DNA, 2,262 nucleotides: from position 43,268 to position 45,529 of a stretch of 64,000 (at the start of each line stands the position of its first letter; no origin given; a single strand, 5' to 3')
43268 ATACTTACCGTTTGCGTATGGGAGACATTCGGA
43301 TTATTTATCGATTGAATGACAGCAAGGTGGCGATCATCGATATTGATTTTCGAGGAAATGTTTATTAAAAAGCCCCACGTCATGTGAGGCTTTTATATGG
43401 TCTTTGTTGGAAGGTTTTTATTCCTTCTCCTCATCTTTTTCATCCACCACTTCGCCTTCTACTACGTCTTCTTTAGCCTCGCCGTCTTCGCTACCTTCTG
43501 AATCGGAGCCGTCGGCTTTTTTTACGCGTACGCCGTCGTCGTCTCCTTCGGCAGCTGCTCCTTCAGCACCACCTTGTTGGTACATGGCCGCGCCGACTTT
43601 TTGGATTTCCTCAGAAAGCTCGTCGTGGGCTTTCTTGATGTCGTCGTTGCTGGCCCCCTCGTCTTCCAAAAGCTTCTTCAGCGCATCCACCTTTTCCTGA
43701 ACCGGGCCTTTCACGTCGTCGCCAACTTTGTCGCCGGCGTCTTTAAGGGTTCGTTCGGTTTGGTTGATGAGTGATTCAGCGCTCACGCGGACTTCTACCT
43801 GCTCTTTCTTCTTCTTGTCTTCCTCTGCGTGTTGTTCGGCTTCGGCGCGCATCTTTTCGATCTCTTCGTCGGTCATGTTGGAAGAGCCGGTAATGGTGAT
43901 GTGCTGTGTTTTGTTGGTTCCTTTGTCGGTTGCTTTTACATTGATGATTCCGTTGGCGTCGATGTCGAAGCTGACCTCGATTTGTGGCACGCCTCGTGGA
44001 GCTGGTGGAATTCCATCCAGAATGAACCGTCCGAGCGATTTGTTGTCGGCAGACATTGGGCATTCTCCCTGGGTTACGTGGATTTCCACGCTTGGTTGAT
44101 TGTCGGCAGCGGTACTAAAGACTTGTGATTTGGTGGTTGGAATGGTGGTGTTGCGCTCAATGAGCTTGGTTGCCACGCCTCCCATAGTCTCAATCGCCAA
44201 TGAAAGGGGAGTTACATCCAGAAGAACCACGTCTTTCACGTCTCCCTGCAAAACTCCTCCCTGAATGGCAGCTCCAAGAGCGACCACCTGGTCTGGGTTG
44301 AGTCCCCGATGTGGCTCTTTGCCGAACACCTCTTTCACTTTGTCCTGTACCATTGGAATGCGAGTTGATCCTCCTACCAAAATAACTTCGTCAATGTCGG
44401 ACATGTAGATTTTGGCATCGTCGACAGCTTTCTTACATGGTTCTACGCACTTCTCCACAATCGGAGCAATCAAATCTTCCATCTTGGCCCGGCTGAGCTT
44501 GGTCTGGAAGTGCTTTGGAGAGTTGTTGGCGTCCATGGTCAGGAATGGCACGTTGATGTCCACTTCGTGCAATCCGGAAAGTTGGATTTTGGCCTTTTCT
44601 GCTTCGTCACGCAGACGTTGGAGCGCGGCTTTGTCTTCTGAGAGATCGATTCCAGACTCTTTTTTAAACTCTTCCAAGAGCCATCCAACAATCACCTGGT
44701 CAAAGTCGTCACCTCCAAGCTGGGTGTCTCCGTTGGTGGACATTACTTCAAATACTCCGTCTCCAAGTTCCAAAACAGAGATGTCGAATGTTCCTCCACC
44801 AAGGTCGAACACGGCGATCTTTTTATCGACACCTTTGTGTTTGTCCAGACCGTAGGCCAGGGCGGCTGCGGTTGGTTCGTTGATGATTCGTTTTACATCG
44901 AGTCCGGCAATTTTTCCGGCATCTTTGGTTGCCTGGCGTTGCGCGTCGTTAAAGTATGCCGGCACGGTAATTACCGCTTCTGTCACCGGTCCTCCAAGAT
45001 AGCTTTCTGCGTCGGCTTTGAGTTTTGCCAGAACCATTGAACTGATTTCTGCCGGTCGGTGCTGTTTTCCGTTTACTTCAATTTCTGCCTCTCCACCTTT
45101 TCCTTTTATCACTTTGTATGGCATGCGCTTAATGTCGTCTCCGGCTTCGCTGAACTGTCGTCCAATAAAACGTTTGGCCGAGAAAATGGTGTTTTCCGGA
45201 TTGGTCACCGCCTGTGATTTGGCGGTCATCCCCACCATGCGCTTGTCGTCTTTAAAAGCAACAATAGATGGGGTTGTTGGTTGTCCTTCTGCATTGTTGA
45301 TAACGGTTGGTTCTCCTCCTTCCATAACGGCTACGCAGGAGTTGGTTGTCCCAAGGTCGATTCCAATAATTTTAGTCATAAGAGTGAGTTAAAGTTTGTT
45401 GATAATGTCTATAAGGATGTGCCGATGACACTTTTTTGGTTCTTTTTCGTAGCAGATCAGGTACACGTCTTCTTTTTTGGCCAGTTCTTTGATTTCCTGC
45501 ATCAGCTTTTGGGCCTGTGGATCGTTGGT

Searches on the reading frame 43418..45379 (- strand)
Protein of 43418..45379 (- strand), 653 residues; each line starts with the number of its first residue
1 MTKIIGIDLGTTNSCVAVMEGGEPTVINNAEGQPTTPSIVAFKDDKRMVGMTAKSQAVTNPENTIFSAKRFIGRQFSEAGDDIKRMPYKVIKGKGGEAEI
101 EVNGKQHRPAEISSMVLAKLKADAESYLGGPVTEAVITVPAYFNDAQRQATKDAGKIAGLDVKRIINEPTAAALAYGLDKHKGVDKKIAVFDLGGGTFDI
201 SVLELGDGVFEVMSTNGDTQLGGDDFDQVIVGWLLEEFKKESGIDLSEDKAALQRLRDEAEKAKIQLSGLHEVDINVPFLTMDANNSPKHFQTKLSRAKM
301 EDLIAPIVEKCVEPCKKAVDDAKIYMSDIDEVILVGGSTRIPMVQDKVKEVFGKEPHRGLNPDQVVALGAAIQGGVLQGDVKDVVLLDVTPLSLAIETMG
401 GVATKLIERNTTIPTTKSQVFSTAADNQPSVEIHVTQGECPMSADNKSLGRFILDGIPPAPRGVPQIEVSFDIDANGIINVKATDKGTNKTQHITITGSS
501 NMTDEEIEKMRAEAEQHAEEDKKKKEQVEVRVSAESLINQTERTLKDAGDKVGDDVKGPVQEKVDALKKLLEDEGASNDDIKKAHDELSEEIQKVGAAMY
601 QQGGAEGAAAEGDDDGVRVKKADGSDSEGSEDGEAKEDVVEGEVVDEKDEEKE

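Call 16: search_protein_families(library=pfam, proteins=[window:43418-45379:-], max_evalue=0.001)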
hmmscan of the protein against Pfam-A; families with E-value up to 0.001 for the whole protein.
window:43418-45379:- (653 aa): 2 families
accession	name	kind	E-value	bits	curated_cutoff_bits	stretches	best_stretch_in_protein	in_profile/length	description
PF00012.26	HSP70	-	1.4e-258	859.5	20.6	1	4-601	1-599/599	Hsp70 protein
PF06723.19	MreB_Mbl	-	2.9e-16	59.7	27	1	133-371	94-316/327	MreB/Mbl protein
